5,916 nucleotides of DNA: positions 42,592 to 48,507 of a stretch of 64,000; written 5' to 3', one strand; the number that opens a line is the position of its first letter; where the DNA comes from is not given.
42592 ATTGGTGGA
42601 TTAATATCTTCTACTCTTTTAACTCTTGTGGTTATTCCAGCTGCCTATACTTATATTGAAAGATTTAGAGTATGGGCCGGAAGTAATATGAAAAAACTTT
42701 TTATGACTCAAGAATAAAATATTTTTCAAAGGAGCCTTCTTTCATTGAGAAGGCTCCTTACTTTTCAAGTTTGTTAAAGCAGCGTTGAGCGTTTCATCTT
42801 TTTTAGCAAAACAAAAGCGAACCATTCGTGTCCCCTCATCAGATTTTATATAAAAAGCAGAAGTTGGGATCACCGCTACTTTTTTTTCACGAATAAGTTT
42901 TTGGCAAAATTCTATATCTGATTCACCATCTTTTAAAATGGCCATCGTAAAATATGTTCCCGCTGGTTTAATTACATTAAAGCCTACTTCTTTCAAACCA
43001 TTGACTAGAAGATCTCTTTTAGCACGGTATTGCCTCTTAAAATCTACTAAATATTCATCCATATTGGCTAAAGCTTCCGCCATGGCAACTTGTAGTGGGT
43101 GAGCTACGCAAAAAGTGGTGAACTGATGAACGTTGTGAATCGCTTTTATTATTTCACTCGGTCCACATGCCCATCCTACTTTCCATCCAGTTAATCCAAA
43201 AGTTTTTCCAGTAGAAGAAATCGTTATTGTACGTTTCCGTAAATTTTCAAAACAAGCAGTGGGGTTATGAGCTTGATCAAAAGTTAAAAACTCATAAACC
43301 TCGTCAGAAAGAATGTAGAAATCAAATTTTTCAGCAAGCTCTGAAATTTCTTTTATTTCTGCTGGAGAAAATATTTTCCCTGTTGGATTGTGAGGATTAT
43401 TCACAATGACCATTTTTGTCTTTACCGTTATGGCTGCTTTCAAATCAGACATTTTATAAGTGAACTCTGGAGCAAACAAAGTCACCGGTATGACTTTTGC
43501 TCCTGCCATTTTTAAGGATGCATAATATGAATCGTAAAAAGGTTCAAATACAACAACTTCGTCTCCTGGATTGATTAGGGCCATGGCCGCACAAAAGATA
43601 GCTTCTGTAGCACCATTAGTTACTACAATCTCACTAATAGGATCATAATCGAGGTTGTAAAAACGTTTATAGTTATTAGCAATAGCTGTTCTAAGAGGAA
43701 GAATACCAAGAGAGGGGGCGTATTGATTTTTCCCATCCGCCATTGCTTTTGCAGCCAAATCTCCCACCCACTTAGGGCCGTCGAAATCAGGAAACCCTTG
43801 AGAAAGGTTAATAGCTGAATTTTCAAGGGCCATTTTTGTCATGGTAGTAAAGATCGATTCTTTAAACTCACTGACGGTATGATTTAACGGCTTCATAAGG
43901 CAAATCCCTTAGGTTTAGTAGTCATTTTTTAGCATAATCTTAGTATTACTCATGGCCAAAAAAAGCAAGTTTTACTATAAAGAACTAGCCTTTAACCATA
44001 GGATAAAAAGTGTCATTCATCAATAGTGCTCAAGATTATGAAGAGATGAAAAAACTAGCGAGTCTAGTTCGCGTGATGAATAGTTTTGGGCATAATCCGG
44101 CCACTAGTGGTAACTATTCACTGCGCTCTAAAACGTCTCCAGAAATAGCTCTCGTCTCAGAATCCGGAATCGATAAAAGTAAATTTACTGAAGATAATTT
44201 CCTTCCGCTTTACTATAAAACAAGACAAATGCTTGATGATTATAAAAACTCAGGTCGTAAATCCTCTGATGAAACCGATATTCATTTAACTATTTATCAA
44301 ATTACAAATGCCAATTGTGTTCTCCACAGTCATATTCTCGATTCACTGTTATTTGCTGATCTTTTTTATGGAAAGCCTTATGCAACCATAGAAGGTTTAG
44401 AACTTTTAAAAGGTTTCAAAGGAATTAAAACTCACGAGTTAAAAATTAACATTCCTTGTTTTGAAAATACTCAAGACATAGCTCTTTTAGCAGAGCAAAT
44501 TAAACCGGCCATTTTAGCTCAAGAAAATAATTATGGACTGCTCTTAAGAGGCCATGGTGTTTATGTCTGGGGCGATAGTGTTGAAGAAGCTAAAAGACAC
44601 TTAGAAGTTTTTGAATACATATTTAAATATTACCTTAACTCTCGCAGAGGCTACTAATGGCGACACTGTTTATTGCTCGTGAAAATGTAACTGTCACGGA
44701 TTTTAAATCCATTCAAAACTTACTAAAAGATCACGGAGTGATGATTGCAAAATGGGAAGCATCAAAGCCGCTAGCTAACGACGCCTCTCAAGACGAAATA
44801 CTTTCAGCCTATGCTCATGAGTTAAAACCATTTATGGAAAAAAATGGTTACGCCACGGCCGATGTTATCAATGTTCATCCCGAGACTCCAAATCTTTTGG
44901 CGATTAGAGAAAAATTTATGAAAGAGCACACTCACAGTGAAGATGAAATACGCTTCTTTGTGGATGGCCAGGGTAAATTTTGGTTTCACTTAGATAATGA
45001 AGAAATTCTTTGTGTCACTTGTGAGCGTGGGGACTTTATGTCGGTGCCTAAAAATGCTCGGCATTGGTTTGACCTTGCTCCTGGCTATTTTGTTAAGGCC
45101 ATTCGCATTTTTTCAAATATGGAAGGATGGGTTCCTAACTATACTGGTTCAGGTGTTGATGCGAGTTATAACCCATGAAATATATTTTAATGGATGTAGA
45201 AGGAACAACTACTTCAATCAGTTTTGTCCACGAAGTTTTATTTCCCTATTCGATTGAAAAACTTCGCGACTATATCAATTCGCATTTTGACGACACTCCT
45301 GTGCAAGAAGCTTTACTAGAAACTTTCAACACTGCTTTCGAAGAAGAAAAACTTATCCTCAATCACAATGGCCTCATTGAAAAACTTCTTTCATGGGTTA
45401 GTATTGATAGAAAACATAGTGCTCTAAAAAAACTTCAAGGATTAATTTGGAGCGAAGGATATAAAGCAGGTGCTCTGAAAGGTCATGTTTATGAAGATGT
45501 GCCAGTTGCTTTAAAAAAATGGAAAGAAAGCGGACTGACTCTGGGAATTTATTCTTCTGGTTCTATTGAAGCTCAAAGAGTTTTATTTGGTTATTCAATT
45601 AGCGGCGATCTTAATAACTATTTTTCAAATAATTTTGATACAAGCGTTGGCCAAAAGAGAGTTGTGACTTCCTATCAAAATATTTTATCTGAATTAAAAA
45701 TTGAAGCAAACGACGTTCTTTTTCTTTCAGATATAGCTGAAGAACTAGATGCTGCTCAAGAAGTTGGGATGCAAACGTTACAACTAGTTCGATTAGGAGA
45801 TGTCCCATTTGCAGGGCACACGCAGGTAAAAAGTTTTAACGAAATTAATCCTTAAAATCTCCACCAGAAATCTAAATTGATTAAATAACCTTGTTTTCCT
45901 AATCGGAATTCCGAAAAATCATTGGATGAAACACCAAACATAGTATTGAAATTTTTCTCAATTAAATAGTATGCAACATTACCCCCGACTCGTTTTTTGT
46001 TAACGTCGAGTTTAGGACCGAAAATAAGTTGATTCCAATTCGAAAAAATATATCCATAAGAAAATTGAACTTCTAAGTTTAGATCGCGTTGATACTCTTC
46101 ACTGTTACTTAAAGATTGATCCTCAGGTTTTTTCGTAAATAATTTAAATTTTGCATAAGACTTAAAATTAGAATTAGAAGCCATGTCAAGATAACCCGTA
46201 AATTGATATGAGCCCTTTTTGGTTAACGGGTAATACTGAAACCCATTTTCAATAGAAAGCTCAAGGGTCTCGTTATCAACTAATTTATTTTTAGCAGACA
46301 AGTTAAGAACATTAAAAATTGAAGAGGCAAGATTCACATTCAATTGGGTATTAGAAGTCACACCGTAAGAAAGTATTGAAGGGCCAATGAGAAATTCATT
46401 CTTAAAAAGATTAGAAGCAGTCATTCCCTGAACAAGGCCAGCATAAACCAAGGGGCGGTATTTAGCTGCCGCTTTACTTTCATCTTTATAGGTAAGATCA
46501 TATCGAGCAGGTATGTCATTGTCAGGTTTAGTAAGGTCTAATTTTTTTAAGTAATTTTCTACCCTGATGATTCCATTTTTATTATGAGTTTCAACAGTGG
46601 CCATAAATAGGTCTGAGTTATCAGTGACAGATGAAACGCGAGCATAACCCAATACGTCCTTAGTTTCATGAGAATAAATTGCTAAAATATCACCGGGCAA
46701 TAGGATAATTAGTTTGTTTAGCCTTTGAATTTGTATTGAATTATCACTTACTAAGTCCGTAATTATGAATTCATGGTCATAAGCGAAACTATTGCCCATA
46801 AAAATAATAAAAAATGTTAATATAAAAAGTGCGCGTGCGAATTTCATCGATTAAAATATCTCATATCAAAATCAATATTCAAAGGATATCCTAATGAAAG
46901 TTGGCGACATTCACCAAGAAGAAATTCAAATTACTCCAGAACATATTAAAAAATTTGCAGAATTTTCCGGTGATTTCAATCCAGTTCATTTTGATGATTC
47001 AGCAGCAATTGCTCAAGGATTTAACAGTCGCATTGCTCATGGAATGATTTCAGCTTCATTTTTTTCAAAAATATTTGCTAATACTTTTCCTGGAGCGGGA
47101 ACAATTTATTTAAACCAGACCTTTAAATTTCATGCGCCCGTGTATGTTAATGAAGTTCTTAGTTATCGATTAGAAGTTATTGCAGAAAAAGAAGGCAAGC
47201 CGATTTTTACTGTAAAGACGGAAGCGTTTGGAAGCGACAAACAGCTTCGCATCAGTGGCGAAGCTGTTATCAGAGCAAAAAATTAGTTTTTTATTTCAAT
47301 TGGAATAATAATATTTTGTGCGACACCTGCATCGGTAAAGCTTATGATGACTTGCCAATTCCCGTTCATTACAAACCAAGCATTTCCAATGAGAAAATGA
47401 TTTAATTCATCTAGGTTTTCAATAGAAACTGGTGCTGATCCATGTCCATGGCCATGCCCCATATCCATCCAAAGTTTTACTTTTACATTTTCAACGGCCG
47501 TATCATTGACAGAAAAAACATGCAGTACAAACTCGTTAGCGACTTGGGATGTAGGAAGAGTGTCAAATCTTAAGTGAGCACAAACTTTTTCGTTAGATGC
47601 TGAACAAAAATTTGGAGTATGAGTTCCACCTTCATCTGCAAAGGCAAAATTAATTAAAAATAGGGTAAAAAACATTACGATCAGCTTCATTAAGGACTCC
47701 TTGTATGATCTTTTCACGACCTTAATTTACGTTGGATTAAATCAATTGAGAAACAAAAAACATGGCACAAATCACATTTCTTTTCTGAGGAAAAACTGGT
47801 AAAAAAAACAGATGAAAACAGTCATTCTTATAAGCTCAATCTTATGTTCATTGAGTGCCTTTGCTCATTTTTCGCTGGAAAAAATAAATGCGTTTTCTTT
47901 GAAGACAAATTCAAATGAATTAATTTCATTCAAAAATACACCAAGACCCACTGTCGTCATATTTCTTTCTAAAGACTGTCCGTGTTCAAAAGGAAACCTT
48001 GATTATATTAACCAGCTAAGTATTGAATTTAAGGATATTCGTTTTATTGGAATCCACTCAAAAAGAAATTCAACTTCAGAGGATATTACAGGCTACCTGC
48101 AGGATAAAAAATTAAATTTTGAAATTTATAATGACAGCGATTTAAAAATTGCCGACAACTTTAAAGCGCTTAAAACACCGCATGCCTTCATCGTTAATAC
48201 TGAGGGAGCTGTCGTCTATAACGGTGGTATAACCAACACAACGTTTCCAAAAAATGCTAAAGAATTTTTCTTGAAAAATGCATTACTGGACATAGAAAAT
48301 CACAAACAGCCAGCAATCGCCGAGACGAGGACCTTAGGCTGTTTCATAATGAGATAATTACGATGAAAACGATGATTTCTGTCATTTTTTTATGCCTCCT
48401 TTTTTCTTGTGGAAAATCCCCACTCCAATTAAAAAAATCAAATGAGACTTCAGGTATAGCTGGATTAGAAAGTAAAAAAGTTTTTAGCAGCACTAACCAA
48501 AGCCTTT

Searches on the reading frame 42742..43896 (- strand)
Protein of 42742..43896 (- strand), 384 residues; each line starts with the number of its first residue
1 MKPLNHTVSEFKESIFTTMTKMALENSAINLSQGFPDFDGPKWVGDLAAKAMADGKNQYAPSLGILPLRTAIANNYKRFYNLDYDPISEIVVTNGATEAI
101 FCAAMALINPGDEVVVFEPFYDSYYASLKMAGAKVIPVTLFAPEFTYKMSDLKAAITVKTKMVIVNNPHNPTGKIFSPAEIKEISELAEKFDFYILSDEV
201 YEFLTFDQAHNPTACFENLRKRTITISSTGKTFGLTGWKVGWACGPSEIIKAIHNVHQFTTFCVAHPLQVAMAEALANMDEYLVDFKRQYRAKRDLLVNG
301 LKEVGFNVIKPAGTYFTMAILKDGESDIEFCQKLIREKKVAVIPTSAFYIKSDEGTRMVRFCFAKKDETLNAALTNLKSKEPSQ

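Call 57: search_protein_families(library=pfam, proteins=[window:42742-43896:-], max_evalue=0.001)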
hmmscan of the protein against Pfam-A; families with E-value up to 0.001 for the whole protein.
window:42742-43896:- (384 aa): 5 families
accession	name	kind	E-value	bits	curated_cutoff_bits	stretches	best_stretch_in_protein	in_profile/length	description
PF00155.27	Aminotran_1_2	-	2e-70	238.2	19.7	1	29-375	4-359/361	Aminotransferase class I and II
PF00266.25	Aminotran_5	-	4.6e-09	36.2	21.5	1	88-200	62-177/371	Aminotransferase class-V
PF01053.26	Cys_Met_Meta_PP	-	5.8e-08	32.1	27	1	91-199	71-174/381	Cys/Met metabolism PLP-dependent enzyme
PF01041.23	DegT_DnrJ_EryC1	-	3.5e-07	30.2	19.8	1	90-198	42-145/360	DegT/DnrJ/EryC1/StrS aminotransferase family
PF01212.27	Beta_elim_lyase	-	0.00036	20.4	27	1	102-198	62-168/288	Beta-eliminating lyase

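Call 58: search_protein_families(library=ncbifam, proteins=[window:42742-43896:-], max_evalue=0.00001)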
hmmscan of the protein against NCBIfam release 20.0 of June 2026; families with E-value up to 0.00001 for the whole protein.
window:42742-43896:- (384 aa): 79 families (the best 25 are shown)
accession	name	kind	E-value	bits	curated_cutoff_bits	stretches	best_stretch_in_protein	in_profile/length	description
NF005855.0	PRK07777.1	equivalog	7.5e-138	460.1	553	1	4-379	6-386/391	pyridoxal phosphate-dependent aminotransferase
NF006488.0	PRK08912.1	equivalog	6.4e-132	440.1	498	1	2-379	2-382/387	aminotransferase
NF006569.0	PRK09082.1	subfamily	1.9e-127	425.6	420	1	12-378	16-384/386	methionine aminotransferase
NF009079.0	PRK12414.1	subfamily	3.7e-101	338.9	481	1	13-377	16-381/384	methionine aminotransferase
NF041364.1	GntC_guanitoxin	equivalog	3.2e-94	315.7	415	1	29-378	1-354/356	guanitoxin biosynthesis PLP-dependent (S)-gamma-hydroxy-L-arginine cyclodehydratase GntC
NF041091.1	asp_aminotase_Arch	equivalog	1.1e-85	287.8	550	1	26-378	27-372/376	aspartate aminotransferase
NF005817.0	PRK07683.1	equivalog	2.4e-78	263.5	575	1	4-378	5-378/387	aminotransferase A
NF005816.0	PRK07682.1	equivalog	1.2e-77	261.2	620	1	25-378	28-380/390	aminotransferase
NF004770.0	PRK06108.1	subfamily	3.6e-71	240.1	422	1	4-378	13-389/396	pyridoxal phosphate-dependent aminotransferase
NF005588.0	PRK07309.1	equivalog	4.2e-69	233.3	576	1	27-378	31-383/391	pyridoxal phosphate-dependent aminotransferase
NF004975.0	PRK06348.1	equivalog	9.3e-68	228.9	549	1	18-377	20-379/384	pyridoxal phosphate-dependent aminotransferase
NF006229.0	PRK08361.1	equivalog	8.2e-66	222.6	624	1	16-378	26-385/391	aspartate aminotransferase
NF005744.0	PRK07568.1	subfamily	7.3e-64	216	389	1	29-378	33-387/398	pyridoxal phosphate-dependent aminotransferase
TIGR03540.1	DapC_direct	equivalog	2.2e-60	204.6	593.25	1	27-378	30-381/383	LL-diaminopimelate aminotransferase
NF006756.0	PRK09276.1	subfamily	1.8e-59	201.6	507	1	26-379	31-384/387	LL-diaminopimelate aminotransferase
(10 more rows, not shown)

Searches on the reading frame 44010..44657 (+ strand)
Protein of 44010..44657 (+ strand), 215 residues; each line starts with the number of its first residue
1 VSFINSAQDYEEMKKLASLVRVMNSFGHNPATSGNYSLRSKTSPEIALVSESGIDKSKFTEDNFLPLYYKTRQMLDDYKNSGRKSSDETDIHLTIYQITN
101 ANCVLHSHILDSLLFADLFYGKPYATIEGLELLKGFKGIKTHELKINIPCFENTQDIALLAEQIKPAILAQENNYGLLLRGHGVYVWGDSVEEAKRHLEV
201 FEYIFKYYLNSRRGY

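Call 57: search_protein_families(library=pfam, proteins=[window:44010-44657:+], max_evalue=0.001)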
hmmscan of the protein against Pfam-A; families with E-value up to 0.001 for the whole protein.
window:44010-44657:+ (215 aa): 1 family
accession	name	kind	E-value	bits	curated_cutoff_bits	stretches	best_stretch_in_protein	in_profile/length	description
PF00596.27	Aldolase_II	-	1.5e-31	110.2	22.2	1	15-209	2-183/183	Class II Aldolase and Adducin N-terminal domain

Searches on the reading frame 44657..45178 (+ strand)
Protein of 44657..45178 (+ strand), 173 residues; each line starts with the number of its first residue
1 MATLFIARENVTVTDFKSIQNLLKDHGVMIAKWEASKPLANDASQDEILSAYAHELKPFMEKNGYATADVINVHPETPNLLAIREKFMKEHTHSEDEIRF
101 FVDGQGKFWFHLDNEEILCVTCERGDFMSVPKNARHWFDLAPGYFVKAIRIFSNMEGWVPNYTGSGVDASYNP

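Call 57: search_protein_families(library=pfam, proteins=[window:44657-45178:+], max_evalue=0.001)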
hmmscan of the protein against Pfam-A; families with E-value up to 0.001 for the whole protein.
window:44657-45178:+ (173 aa): 2 families
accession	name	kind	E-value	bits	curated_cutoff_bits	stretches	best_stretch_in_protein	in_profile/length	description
PF03079.20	ARD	-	4.9e-31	108.5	27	1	12-160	17-157/157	ARD/ARD' family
PF07883.17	Cupin_2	-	4.4e-06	26.8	27.2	1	89-138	12-56/70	Cupin domain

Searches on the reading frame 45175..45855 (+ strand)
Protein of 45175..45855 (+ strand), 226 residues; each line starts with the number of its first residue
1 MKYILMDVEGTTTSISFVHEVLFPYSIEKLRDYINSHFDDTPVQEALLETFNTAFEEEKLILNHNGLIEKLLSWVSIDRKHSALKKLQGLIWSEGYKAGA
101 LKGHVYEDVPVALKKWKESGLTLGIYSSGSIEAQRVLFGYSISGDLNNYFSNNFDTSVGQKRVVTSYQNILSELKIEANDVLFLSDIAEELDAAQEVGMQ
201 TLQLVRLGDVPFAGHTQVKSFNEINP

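Call 57: search_protein_families(library=pfam, proteins=[window:45175-45855:+], max_evalue=0.001)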
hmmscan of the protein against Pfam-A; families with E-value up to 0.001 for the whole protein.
window:45175-45855:+ (226 aa): 2 families
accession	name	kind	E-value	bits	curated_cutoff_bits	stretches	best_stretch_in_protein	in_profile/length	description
PF00702.32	Hydrolase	-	2.7e-10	41.4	26.4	1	1-198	1-191/191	haloacid dehalogenase-like hydrolase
PF13419.12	HAD_2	-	1.2e-05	26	23.8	1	98-202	75-176/178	Haloacid dehalogenase-like hydrolase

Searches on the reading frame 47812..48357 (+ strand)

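Call 57: search_protein_families(library=pfam, proteins=[window:47812-48357:+], max_evalue=0.001)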
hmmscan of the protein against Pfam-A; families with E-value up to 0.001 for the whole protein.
window:47812-48357:+ (181 aa): 4 families
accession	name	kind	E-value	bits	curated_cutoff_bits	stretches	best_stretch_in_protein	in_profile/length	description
PF20029.6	DUF6436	-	4.9e-09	36.4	27.3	1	38-178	14-130/133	Domain of unknown function (DUF6436)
PF00578.27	AhpC-TSA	-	5e-09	36.6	26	1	24-136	4-123/124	AhpC/TSA family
PF13905.12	Thioredoxin_8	-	1.7e-05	25.5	27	1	46-134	3-94/94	Thioredoxin-like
PF08534.16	Redoxin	-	9.7e-05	22.6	26.6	1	24-138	5-132/148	Redoxin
